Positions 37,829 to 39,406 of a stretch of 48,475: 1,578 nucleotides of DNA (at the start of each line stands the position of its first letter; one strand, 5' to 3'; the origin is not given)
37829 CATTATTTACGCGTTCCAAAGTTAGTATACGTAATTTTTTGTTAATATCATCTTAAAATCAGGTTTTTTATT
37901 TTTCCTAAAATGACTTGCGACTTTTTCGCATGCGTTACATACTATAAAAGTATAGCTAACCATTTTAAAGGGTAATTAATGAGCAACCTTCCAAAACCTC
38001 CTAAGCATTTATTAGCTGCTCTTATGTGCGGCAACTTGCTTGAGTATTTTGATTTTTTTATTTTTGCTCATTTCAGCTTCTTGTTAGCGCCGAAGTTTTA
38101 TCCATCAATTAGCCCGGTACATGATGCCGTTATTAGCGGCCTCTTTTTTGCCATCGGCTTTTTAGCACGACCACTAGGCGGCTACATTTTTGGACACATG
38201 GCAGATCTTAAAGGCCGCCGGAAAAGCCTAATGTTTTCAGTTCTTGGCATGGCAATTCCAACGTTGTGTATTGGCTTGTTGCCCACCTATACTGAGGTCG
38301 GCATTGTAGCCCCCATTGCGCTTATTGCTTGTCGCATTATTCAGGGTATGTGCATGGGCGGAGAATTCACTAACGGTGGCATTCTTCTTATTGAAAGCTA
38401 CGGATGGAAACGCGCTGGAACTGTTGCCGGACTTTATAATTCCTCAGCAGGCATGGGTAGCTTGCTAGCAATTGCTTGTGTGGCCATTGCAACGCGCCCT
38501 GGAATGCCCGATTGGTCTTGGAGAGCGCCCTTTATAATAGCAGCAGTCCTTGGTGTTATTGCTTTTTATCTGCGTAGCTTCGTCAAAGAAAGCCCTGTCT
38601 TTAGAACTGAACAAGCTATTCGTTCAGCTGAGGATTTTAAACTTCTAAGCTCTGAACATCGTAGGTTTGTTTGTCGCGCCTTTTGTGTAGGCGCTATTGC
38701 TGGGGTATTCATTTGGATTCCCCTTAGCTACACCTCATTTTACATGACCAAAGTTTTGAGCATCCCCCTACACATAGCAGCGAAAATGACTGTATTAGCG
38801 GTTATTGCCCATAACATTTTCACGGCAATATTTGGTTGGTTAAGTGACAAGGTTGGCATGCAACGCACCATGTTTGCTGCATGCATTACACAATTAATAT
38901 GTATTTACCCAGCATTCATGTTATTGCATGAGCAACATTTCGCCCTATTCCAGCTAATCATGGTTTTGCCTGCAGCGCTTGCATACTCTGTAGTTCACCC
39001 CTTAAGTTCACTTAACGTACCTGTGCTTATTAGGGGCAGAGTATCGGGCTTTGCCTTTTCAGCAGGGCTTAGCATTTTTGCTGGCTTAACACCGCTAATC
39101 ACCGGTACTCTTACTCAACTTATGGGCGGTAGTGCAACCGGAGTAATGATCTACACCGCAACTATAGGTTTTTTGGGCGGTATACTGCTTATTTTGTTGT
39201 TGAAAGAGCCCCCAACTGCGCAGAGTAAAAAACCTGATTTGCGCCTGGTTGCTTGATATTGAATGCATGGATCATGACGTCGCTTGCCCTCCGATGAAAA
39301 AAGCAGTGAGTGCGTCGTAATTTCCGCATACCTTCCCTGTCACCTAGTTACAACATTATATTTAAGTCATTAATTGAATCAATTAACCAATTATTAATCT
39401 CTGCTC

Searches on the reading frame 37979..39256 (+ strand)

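Call 94: search_protein_families(library=pfam, proteins=[window:37979-39256:+], max_evalue=0.0001)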
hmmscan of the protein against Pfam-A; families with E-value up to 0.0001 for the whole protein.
window:37979-39256:+ (425 aa): 2 families
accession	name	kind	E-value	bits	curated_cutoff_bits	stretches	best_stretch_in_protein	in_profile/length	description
PF07690.21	MFS_1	-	2.1e-34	119.5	33.4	2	17-360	3-336/347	Major Facilitator Superfamily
PF00083.30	Sugar_tr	-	8.1e-23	81.4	22.3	1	13-214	4-203/452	Sugar (and other) transporter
